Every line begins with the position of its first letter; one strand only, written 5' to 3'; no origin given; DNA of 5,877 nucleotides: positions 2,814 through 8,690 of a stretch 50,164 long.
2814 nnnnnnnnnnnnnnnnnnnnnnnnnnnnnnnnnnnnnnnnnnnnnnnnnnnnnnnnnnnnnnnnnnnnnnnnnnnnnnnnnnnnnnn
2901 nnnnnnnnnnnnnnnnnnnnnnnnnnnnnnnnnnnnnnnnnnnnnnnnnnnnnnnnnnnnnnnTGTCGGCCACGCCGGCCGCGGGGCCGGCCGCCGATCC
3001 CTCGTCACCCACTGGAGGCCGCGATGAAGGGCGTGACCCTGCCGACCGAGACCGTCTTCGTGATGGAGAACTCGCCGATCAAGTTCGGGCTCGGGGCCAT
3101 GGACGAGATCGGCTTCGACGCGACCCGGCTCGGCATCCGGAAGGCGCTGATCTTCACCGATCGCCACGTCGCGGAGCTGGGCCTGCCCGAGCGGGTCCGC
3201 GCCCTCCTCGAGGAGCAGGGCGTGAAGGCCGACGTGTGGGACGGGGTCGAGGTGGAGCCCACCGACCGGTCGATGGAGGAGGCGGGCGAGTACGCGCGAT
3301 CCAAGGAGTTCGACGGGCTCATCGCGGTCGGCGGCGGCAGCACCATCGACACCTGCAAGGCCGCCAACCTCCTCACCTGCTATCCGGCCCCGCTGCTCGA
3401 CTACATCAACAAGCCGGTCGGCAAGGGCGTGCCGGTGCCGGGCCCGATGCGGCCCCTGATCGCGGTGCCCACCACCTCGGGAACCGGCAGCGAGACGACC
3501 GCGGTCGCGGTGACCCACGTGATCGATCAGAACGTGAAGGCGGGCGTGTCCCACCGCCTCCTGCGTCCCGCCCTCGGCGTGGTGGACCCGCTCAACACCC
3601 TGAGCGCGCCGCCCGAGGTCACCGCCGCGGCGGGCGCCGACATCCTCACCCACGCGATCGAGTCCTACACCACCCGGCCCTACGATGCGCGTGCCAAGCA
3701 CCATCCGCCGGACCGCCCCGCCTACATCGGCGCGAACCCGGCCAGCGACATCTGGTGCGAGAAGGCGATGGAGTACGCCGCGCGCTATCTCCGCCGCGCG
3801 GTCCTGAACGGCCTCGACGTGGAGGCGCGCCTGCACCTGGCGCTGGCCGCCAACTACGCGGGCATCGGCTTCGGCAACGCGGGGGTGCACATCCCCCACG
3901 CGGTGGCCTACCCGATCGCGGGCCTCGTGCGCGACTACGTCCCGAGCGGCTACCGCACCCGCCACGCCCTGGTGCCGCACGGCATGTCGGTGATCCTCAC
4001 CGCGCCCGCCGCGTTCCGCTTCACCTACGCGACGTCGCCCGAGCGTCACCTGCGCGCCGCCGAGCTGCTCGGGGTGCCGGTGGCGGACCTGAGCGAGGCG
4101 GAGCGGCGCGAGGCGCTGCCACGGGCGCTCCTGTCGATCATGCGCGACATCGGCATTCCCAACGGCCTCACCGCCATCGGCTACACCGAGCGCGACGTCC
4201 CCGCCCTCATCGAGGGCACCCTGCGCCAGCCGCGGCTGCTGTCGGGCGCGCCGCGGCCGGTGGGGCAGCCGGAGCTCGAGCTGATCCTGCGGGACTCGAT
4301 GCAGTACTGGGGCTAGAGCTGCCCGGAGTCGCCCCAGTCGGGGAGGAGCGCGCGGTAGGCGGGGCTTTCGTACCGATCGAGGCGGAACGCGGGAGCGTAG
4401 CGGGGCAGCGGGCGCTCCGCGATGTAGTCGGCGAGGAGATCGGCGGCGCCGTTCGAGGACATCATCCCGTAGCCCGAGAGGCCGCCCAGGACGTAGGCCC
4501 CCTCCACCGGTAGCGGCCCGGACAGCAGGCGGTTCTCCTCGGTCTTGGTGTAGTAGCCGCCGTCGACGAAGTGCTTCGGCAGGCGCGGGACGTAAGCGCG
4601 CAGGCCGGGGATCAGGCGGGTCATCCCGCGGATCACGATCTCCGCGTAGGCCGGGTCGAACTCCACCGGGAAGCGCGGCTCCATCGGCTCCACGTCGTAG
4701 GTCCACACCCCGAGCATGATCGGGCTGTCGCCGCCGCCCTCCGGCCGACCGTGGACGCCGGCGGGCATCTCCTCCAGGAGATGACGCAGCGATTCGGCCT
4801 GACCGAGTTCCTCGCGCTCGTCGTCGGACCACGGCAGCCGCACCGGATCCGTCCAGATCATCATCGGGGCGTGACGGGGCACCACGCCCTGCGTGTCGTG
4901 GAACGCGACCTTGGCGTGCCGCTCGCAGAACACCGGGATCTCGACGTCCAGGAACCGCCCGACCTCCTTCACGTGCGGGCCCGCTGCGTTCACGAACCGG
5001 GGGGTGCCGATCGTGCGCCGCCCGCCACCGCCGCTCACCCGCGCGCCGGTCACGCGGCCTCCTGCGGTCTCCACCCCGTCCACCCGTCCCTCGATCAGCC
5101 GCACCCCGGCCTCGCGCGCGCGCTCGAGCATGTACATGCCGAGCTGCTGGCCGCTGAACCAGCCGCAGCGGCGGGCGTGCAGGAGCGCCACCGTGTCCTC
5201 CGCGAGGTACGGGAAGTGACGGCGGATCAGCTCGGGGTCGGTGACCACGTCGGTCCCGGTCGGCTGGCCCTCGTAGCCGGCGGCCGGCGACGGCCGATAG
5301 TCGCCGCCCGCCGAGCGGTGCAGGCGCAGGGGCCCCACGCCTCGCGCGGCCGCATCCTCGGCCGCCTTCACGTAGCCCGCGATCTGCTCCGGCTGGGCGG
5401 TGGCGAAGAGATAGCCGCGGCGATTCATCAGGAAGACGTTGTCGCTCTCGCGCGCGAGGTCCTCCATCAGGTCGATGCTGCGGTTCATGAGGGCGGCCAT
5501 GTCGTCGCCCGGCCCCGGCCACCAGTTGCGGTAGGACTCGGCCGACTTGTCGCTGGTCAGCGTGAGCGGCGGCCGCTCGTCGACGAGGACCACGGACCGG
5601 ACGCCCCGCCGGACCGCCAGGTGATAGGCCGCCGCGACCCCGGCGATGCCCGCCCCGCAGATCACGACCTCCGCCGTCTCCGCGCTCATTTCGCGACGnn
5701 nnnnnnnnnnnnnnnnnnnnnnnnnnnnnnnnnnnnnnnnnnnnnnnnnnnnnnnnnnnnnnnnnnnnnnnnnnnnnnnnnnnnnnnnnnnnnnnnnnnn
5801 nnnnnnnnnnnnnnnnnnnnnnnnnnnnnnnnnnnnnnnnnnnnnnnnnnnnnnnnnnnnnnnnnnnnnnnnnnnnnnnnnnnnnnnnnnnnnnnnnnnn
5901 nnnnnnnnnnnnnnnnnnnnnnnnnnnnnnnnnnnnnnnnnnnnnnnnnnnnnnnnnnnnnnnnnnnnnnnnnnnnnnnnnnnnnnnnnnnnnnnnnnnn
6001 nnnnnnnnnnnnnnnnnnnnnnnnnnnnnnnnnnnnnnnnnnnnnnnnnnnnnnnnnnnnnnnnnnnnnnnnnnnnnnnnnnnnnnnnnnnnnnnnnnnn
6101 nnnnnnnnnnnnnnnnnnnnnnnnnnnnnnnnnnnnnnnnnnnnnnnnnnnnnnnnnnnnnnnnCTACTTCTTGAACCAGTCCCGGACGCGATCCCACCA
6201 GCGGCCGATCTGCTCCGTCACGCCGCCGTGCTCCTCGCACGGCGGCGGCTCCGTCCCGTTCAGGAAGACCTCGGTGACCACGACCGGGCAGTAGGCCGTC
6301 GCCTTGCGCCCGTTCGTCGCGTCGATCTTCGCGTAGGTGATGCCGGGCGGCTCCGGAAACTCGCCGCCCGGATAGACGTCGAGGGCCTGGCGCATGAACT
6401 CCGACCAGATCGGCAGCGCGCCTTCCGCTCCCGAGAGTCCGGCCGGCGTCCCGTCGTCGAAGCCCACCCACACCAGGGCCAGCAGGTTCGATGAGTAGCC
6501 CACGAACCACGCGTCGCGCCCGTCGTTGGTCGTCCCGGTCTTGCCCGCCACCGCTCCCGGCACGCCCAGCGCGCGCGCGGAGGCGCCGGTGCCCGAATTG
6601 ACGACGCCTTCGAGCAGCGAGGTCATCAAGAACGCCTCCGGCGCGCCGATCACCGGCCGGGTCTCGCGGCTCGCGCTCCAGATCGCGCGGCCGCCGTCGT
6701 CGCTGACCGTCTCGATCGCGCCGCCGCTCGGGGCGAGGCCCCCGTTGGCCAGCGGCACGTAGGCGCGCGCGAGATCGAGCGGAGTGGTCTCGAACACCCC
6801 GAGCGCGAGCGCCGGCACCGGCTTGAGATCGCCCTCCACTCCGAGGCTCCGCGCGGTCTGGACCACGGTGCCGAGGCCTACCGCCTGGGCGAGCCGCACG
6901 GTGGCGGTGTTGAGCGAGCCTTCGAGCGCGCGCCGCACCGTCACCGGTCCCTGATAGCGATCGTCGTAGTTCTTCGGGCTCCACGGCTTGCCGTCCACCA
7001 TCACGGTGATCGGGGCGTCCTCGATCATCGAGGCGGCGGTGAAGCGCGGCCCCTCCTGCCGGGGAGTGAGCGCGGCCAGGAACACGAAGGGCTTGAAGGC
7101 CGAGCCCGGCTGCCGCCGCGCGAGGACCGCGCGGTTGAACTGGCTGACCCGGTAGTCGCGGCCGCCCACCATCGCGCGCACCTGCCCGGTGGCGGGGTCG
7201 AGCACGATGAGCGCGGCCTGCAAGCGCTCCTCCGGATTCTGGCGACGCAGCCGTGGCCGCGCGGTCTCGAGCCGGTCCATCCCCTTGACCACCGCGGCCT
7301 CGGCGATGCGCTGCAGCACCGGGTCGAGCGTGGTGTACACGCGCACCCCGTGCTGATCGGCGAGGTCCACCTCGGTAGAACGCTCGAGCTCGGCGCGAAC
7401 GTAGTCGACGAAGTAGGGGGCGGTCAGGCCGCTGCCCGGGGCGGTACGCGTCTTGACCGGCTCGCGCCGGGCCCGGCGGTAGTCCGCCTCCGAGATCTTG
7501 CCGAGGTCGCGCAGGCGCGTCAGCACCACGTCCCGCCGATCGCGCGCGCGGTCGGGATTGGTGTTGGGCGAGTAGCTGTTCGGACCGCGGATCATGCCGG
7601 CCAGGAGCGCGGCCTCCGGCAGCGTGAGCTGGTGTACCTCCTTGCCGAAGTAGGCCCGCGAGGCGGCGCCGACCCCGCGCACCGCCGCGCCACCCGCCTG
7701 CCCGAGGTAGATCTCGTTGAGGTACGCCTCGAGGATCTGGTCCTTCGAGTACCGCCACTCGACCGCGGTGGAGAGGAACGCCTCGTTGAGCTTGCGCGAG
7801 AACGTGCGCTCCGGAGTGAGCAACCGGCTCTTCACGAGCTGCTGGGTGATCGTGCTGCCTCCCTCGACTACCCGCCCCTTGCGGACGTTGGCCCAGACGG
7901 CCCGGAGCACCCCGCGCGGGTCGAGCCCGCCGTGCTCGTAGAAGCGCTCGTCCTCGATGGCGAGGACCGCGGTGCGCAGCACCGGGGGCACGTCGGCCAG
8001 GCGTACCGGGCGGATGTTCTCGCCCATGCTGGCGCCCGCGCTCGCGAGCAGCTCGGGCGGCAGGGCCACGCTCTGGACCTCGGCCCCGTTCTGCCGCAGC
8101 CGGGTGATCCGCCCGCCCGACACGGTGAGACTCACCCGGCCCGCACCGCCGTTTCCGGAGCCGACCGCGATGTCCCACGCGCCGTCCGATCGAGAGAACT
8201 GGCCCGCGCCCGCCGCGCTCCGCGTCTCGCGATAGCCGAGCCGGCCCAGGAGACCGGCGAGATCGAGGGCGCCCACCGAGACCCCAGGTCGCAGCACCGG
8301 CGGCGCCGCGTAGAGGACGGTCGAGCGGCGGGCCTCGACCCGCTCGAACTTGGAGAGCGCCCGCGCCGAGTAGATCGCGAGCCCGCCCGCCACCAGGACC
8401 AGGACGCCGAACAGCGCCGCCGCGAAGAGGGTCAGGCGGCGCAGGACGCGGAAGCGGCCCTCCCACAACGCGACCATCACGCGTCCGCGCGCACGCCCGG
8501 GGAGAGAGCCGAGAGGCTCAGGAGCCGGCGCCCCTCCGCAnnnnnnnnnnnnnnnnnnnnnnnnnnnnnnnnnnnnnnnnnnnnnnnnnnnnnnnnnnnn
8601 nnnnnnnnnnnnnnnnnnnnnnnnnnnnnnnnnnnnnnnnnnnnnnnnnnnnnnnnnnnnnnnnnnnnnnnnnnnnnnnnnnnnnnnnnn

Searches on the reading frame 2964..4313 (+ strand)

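Call 89: search_protein_families(library=pfam, proteins=[window:2964-4313:+], max_evalue=0.0001)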
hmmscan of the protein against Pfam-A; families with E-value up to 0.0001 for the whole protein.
window:2964-4313:+ (450 aa): 3 families
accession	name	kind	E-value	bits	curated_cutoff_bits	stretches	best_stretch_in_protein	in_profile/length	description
PF00465.25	Fe-ADH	-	5e-43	147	31.3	1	39-209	4-168/168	Iron-containing alcohol dehydrogenase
PF25137.1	ADH_Fe_C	-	2.6e-26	93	27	1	256-445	20-193/194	Fe-containing alcohol dehydrogenase family, C-terminal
PF13685.12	Fe-ADH_2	-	9.7e-11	42.3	28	1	42-135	3-94/149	Iron-containing alcohol dehydrogenase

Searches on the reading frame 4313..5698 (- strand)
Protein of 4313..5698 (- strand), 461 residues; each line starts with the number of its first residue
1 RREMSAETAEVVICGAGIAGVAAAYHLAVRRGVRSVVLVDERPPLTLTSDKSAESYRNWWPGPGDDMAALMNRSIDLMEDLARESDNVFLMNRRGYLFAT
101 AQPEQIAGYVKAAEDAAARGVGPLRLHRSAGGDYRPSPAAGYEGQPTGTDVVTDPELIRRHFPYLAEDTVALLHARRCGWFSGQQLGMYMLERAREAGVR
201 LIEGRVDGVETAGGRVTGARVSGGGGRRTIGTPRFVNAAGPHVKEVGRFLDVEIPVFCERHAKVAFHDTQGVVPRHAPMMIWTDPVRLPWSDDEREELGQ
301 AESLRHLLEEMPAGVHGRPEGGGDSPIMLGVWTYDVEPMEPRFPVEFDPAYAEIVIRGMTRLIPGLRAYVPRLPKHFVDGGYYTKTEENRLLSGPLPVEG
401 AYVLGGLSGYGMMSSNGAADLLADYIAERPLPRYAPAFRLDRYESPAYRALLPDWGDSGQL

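Call 89: search_protein_families(library=pfam, proteins=[window:4313-5698:-], max_evalue=0.0001)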
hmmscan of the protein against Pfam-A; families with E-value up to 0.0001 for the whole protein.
window:4313-5698:- (461 aa): 3 families
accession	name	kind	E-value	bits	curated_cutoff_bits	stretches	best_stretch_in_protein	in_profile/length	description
PF01266.30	DAO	-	2.9e-33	116.3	27.9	1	11-424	2-352/353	FAD dependent oxidoreductase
PF00890.30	FAD_binding_2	-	1.2e-07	31.7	20.4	1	11-240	2-202/414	FAD binding domain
PF12831.13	FAD_oxidored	-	1.3e-05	25.1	27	0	10-43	1-32/416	FAD dependent oxidoreductase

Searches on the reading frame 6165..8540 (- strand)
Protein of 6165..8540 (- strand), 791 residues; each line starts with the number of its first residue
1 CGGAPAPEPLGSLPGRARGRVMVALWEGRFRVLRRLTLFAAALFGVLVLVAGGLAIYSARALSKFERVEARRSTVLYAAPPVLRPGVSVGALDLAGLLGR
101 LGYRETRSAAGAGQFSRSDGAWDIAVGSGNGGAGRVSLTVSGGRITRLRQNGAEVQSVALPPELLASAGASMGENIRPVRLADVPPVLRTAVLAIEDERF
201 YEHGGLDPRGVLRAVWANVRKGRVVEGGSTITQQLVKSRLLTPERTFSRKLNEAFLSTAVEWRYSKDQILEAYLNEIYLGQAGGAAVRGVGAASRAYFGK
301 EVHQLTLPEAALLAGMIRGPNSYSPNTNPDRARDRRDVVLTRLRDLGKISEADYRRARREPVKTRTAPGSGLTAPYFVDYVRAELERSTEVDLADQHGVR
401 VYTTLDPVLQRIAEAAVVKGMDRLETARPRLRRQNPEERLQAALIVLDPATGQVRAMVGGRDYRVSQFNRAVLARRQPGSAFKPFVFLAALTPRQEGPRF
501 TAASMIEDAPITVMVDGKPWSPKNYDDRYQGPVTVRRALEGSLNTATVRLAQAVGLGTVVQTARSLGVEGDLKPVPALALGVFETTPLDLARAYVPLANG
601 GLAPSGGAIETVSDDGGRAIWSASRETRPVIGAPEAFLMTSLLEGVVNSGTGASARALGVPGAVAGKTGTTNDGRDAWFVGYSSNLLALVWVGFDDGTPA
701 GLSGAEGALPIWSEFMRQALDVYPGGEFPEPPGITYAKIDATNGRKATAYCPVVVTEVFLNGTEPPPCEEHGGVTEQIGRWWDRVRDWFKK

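Call 71: search_protein_families(library=pfam, proteins=[window:6165-8540:-], max_evalue=0.001)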
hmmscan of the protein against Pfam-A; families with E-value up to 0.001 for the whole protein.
window:6165-8540:- (791 aa): 3 families
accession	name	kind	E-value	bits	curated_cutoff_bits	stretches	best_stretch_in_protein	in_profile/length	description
PF00912.28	Transgly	-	3.4e-64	216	27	1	173-343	11-177/178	Transglycosylase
PF00905.27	Transpeptidase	-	1.3e-25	90.7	22.1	1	443-684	2-266/299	Penicillin binding protein transpeptidase domain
PF14814.11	UB2H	-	0.00024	21.5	27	1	83-156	1-81/85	Bifunctional transglycosylase second domain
